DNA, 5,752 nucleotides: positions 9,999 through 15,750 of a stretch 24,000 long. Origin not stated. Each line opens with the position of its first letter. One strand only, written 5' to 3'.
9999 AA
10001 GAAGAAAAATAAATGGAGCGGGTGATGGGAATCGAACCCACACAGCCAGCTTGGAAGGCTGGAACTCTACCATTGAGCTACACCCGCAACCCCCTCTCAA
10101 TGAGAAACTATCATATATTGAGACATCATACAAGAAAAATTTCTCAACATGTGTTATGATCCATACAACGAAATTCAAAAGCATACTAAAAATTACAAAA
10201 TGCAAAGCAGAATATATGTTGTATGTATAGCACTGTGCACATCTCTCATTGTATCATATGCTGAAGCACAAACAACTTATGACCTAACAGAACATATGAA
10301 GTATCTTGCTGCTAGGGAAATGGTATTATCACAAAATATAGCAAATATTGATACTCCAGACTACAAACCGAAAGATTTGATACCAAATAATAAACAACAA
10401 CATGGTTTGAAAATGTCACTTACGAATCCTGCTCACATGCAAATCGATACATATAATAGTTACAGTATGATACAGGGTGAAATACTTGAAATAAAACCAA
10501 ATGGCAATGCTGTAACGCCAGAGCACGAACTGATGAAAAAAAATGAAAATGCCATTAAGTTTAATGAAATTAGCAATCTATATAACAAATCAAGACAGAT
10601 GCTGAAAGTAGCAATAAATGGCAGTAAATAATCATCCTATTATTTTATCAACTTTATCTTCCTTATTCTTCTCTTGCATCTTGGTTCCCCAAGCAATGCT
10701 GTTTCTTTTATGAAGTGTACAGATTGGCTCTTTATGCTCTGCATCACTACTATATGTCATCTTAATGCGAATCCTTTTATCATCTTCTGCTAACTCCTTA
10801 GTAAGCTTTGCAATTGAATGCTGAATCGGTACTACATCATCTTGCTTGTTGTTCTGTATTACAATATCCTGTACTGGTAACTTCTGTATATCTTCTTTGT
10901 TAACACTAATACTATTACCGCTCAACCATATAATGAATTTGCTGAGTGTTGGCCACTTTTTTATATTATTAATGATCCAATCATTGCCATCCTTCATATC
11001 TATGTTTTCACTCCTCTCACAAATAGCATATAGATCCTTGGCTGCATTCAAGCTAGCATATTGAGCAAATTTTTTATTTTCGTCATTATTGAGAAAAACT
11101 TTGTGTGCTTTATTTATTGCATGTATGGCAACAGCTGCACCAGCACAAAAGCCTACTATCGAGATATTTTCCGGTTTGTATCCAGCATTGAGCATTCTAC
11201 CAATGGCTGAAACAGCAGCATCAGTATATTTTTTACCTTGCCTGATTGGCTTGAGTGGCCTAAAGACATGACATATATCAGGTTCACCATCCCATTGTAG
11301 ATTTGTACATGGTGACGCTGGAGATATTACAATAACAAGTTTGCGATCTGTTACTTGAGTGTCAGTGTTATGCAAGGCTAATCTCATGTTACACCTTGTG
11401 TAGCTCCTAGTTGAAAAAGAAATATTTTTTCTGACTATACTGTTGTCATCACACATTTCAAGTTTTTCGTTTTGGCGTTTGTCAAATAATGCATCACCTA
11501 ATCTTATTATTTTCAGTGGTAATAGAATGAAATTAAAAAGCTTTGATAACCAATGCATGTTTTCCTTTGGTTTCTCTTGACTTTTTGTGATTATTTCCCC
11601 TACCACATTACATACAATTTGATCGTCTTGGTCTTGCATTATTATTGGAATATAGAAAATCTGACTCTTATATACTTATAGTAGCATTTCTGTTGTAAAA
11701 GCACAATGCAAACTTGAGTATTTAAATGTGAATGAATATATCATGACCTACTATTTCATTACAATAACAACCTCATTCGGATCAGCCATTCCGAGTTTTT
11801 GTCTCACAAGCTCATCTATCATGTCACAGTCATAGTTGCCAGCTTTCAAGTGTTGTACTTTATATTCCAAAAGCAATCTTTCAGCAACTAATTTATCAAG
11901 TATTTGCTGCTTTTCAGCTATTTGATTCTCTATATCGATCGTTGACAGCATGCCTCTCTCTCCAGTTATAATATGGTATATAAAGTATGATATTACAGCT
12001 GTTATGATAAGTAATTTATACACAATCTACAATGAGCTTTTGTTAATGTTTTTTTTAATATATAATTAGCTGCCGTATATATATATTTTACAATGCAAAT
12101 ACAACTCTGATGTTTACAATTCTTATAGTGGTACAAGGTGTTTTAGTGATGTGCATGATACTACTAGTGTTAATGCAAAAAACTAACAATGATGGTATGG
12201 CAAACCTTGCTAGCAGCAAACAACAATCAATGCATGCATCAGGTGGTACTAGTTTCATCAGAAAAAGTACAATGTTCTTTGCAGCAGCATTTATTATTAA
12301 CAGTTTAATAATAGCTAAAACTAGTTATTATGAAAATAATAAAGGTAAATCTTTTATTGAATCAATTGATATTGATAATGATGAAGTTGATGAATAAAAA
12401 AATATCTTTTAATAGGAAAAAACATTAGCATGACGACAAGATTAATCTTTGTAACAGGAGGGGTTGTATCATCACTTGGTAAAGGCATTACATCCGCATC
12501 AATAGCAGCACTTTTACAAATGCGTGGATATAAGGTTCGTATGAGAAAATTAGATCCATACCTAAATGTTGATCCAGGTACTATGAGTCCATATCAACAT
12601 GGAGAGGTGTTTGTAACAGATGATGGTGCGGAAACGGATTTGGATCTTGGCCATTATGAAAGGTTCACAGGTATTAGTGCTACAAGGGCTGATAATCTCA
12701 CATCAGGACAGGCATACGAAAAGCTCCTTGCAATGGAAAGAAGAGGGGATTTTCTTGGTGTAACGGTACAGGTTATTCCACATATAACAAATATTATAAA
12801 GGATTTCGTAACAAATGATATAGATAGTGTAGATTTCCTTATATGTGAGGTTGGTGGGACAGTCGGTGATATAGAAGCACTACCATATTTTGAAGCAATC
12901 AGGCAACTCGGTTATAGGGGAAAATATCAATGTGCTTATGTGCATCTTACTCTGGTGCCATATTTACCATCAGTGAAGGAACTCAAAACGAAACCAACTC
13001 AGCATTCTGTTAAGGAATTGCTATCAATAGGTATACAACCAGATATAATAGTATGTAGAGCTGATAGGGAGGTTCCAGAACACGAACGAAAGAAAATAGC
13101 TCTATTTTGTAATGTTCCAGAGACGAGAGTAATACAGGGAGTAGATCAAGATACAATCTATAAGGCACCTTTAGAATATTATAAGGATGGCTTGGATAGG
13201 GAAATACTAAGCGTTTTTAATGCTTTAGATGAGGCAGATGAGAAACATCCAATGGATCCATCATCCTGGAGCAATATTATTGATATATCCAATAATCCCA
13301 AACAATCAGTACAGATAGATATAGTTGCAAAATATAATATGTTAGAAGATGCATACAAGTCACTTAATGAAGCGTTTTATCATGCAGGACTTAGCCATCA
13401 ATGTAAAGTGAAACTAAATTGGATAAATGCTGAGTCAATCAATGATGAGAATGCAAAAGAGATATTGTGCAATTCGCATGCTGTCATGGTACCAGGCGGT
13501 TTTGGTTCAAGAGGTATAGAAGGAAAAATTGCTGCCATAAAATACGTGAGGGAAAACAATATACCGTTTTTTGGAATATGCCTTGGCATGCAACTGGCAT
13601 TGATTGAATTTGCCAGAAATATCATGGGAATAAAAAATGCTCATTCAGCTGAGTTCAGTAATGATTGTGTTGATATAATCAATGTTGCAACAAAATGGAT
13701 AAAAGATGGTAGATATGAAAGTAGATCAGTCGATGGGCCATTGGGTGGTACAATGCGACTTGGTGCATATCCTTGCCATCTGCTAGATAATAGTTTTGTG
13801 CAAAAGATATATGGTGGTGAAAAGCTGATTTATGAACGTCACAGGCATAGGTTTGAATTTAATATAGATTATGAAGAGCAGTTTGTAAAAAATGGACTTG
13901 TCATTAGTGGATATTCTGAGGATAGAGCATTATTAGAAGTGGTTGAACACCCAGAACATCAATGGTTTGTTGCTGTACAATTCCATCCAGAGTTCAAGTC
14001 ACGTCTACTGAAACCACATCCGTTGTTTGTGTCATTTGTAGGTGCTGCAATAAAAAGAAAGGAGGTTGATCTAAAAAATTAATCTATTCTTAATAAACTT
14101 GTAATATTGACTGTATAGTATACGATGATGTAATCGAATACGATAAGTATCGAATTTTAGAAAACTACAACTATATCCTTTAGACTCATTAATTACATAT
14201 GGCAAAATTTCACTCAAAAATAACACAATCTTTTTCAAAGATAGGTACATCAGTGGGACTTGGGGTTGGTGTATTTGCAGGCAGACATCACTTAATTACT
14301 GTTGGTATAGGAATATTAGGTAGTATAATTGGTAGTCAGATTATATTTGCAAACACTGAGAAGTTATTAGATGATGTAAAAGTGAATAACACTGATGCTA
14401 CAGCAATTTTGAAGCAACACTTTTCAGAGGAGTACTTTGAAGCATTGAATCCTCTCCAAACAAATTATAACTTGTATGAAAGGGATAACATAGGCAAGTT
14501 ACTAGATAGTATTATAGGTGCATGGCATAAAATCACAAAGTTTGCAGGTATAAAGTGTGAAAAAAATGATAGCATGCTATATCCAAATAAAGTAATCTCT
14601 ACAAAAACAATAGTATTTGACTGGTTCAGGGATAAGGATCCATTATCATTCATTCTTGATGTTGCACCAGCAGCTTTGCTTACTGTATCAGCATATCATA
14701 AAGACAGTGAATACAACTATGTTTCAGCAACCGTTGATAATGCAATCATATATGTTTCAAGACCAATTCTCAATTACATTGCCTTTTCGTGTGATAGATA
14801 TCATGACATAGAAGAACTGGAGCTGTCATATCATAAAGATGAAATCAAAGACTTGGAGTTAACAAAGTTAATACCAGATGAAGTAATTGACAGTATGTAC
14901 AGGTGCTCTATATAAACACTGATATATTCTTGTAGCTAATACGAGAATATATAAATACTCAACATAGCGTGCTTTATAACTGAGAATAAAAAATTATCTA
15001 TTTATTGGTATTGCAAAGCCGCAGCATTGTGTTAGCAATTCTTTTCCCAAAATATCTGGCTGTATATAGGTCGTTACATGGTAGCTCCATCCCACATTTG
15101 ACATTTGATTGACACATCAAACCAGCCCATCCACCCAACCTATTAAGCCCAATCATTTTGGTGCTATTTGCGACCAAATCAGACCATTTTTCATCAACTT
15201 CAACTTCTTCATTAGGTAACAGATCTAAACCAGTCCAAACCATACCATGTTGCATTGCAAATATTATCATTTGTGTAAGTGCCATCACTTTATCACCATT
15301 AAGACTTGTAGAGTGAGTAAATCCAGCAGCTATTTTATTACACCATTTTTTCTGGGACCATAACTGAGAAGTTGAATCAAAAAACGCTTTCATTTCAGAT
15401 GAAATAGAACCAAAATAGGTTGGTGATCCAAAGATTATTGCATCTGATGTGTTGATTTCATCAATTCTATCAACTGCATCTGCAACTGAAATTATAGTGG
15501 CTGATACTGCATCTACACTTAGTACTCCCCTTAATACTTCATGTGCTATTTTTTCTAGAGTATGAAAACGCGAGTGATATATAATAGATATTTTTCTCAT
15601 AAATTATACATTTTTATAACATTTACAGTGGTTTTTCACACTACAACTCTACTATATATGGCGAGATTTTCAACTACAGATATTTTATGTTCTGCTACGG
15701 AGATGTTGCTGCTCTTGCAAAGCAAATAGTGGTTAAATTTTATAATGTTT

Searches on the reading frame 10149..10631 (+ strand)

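Call 21: search_protein_families(library=ncbifam, proteins=[window:10149-10631:+], max_evalue=0.001)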
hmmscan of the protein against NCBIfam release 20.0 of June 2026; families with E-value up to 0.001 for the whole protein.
window:10149-10631:+ (160 aa): 11 families
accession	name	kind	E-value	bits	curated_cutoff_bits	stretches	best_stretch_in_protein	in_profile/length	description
NF004654.1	PRK06004.1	equivalog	2.9e-22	80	142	1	46-156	2-124/126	flagellar basal body rod protein FlgB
NF004653.1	PRK06003.1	equivalog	2.3e-15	57.1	153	1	47-155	11-123/126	flagellar basal body rod protein FlgB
TIGR01396.1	FlgB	equivalog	9.2e-15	55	59.05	1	46-157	8-131/131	flagellar basal body rod protein FlgB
NF009270.0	PRK12627.1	equivalog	1.3e-13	51.5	128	1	53-156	18-125/128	FlgB family protein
NF009266.0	PRK12623.1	equivalog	1.6e-10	41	144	1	39-158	8-132/133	flagellar basal body rod protein FlgB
NF005280.0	PRK06797.1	equivalog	1.2e-07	32.3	106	1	43-132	5-95/135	flagellar basal body rod protein FlgB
NF009264.0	PRK12621.1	equivalog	4e-06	27.3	163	1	50-156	16-131/136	flagellar basal body rod protein FlgB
NF009263.0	PRK12620.1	equivalog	8.1e-06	25.9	158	1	55-158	18-132/133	flagellar basal body rod protein FlgB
NF009328.0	PRK12685.1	equivalog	3e-05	24.3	169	1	50-158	16-115/116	flagellar basal body rod protein FlgB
NF009275.1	PRK12632.1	equivalog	0.00038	20.8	170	1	49-100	14-65/130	flagellar basal body rod protein FlgC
NF009265.0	PRK12622.1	equivalog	0.00079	19.6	145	0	49-77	14-42/135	flagellar basal body rod protein FlgB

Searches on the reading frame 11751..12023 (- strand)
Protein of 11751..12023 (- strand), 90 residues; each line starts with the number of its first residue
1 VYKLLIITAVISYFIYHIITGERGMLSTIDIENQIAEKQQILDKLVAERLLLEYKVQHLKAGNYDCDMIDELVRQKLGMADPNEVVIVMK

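Call 47: search_protein_families(library=ncbifam, proteins=[window:11751-12023:-], max_evalue=0.01)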
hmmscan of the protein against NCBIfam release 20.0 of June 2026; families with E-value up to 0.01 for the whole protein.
window:11751-12023:- (90 aa): 2 families
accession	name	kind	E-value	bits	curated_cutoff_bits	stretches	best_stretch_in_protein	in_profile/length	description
NF002058.0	PRK00888.1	equivalog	2.4e-07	30.6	101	1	5-86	6-84/111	cell division protein FtsB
NF046085.1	XrtY_assoc_Gly1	equivalog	0.0029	16.5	400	1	16-83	124-189/387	XrtY-associated glycosyltransferase XYAG1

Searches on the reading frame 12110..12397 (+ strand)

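Call 47: search_protein_families(library=ncbifam, proteins=[window:12110-12397:+], max_evalue=0.01)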
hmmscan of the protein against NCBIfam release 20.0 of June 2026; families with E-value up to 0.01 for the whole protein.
window:12110-12397:+ (95 aa): 2 families
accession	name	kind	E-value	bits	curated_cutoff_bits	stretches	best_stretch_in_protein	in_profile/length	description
TIGR00810.1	secG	equivalog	2e-12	46.9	30.85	1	3-69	2-70/73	preprotein translocase subunit SecG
NF012207.0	tet_MFS_H_J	exception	0.0067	15.5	700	1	9-67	167-224/392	Tet(H)/Tet(J) family tetracycline efflux MFS transporter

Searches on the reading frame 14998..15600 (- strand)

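Call 21: search_protein_families(library=ncbifam, proteins=[window:14998-15600:-], max_evalue=0.001)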
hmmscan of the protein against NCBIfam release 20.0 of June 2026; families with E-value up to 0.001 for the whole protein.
window:14998-15600:- (200 aa): 7 families
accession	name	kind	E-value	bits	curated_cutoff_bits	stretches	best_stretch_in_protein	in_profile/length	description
NF002999.0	PRK03767.1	equivalog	4.8e-25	88.5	141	1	43-137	61-155/200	NAD(P)H:quinone oxidoreductase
TIGR01755.1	flav_wrbA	equivalog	4.3e-20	72.5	132.5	1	46-137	63-154/197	NAD(P)H:quinone oxidoreductase type IV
NF004050.0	PRK05569.1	subfamily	2.5e-06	27.9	136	1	1-87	1-86/141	flavodoxin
TIGR01753.1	flav_short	equivalog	3.6e-06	27.5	123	1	4-93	1-89/140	flavodoxin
NF004049.0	PRK05568.1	equivalog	5.9e-06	26.6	206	1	1-85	1-84/142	flavodoxin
NF008887.0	PRK11921.1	equivalog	1.6e-05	24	635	1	3-111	251-357/396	anaerobic nitric oxide reductase flavorubredoxin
TIGR03566.1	FMN_reduc_MsuE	equivalog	0.00044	20.1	212.5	1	41-77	58-94/174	FMN reductase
